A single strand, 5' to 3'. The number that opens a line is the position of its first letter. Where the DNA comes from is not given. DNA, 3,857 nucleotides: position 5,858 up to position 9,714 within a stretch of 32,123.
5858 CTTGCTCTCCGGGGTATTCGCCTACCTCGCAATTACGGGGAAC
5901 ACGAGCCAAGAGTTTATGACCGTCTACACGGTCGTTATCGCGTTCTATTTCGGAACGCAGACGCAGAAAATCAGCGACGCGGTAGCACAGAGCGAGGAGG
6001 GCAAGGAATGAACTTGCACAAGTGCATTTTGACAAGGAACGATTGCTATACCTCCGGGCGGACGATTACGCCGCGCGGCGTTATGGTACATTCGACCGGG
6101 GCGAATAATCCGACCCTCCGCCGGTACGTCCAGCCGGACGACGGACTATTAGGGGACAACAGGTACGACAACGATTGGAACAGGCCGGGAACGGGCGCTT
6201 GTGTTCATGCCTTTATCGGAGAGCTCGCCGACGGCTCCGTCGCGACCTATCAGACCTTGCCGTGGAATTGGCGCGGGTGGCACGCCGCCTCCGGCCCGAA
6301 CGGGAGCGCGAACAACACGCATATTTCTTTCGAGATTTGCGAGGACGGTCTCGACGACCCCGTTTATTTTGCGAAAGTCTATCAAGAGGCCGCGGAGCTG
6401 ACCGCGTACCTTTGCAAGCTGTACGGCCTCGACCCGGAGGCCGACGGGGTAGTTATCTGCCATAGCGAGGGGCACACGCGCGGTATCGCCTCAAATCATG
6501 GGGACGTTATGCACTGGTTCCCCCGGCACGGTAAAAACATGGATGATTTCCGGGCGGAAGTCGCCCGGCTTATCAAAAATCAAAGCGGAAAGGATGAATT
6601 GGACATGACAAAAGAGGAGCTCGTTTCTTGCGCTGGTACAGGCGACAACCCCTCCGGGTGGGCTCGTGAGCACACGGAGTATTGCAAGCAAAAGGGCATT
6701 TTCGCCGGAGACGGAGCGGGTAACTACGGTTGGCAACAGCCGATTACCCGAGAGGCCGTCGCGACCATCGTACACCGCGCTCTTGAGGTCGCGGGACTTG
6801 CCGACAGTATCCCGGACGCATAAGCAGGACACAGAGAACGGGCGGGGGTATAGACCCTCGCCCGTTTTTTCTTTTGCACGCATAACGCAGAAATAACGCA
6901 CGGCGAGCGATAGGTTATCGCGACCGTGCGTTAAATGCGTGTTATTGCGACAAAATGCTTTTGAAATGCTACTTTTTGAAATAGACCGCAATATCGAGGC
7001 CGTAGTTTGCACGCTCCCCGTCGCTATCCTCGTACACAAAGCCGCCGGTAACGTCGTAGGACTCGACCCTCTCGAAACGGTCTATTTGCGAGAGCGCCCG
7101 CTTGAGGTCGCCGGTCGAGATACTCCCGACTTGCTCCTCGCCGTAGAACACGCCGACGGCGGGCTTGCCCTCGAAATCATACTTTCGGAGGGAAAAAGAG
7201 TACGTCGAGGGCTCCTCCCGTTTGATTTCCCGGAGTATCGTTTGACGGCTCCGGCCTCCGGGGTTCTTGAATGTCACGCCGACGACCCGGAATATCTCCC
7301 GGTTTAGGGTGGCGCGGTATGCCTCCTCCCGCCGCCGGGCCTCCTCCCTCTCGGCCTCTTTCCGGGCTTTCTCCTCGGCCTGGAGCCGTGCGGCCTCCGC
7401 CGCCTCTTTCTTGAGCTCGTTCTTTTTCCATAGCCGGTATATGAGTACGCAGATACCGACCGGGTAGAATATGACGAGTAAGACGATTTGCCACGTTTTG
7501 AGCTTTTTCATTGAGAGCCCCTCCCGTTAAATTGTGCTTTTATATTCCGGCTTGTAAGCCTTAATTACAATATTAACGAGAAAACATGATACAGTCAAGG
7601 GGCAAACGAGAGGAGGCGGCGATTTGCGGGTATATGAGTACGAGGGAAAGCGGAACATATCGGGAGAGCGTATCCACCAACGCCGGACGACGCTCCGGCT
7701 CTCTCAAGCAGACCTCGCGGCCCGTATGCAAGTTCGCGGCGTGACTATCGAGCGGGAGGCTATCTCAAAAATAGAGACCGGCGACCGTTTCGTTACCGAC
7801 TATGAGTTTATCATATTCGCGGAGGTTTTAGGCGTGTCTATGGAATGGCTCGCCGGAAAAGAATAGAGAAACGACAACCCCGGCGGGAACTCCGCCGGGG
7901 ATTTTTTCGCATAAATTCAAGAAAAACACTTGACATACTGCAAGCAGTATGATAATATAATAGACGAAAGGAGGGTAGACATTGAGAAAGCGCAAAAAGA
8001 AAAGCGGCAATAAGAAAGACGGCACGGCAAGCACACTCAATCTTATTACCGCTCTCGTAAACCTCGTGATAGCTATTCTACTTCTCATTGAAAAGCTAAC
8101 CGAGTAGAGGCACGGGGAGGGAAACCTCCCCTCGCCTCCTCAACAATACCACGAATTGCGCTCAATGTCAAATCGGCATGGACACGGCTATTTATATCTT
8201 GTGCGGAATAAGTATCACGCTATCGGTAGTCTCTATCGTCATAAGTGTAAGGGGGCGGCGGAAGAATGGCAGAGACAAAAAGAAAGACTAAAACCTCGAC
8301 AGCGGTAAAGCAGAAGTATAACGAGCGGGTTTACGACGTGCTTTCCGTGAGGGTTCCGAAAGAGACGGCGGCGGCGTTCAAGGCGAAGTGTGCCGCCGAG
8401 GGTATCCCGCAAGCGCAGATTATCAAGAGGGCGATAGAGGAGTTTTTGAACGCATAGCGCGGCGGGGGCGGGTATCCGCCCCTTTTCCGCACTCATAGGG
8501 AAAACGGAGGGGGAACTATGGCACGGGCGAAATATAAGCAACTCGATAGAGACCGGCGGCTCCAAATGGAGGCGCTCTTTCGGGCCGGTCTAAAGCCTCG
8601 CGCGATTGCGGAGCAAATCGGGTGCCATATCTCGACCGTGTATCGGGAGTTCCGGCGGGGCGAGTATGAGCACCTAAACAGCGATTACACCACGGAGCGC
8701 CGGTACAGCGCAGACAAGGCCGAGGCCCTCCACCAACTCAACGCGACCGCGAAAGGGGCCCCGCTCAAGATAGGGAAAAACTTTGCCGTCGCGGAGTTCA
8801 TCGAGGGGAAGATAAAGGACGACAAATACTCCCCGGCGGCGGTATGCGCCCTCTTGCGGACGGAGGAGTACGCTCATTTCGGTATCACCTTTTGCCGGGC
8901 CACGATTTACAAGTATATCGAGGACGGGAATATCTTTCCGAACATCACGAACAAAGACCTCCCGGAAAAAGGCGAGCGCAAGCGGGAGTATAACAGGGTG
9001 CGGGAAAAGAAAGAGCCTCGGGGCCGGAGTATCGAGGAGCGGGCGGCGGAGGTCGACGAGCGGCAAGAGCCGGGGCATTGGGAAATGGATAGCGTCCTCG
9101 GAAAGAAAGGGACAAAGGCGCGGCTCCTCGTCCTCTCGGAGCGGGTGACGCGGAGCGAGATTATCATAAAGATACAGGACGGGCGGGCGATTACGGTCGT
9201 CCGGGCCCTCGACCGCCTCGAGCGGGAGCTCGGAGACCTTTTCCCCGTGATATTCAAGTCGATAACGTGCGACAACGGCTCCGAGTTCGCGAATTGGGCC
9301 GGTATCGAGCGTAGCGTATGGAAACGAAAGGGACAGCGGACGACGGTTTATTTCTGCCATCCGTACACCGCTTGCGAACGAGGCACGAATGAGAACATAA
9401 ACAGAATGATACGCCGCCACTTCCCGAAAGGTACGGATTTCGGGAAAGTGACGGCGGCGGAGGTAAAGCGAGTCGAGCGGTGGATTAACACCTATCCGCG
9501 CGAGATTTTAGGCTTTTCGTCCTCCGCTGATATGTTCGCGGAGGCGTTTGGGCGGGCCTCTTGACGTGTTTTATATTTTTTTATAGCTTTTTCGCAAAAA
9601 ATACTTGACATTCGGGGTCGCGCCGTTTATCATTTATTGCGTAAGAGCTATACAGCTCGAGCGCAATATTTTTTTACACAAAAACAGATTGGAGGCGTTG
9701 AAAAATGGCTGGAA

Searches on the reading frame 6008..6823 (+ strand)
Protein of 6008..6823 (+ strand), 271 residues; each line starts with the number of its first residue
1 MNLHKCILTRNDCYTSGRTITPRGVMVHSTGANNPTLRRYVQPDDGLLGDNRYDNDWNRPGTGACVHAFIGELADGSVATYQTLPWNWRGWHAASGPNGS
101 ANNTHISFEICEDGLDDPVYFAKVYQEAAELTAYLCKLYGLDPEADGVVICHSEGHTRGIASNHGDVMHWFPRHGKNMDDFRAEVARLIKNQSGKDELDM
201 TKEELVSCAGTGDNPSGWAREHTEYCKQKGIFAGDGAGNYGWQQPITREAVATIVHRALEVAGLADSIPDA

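Call 79: search_protein_families(library=pfam, proteins=[window:6008-6823:+], max_evalue=0.001)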
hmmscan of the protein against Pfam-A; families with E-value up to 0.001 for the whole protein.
window:6008-6823:+ (271 aa): 1 family
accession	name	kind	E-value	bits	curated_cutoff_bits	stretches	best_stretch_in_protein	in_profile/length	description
PF01510.30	Amidase_2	-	1.9e-15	57.8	26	1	21-154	4-121/131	N-acetylmuramoyl-L-alanine amidase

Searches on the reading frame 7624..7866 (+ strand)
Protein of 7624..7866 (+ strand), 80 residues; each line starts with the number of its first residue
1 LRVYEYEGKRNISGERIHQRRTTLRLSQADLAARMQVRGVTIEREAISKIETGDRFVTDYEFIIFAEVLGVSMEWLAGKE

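Call 79: search_protein_families(library=pfam, proteins=[window:7624-7866:+], max_evalue=0.001)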
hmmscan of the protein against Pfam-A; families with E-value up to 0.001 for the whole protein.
window:7624-7866:+ (80 aa): 3 families
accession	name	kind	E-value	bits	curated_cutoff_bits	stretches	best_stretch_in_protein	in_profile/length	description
PF01381.28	HTH_3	-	3.1e-07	30.8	23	1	17-76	1-55/55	Helix-turn-helix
PF13560.12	HTH_31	-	1.2e-06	29.1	27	1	14-72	3-57/64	Helix-turn-helix domain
PF12844.13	HTH_19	-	6.4e-05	23.2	30.2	1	14-77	1-59/64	Helix-turn-helix domain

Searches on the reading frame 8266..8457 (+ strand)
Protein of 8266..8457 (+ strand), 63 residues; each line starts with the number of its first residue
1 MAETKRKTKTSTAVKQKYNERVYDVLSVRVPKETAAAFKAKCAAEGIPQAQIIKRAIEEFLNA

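Call 79: search_protein_families(library=pfam, proteins=[window:8266-8457:+], max_evalue=0.001)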
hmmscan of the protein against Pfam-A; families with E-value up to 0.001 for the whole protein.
window:8266-8457:+ (63 aa): 1 family
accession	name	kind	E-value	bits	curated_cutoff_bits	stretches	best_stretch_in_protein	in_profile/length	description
PF01402.27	RHH_1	-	1.3e-07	31.8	20.5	1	26-61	2-37/39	Ribbon-helix-helix protein, copG family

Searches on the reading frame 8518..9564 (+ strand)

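Call 79: search_protein_families(library=pfam, proteins=[window:8518-9564:+], max_evalue=0.001)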
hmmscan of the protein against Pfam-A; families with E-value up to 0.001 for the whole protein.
window:8518-9564:+ (348 aa): 3 families
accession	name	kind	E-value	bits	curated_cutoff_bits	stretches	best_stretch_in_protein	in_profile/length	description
PF00665.32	rve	-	9.9e-07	29.4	32.6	1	182-259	2-80/102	Integrase core domain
PF13384.12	HTH_23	-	1.1e-05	25.5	24.6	1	10-47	3-40/50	Homeodomain-like domain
PF13936.12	HTH_38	-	2e-05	24.7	27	1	5-48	1-44/44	Helix-turn-helix domain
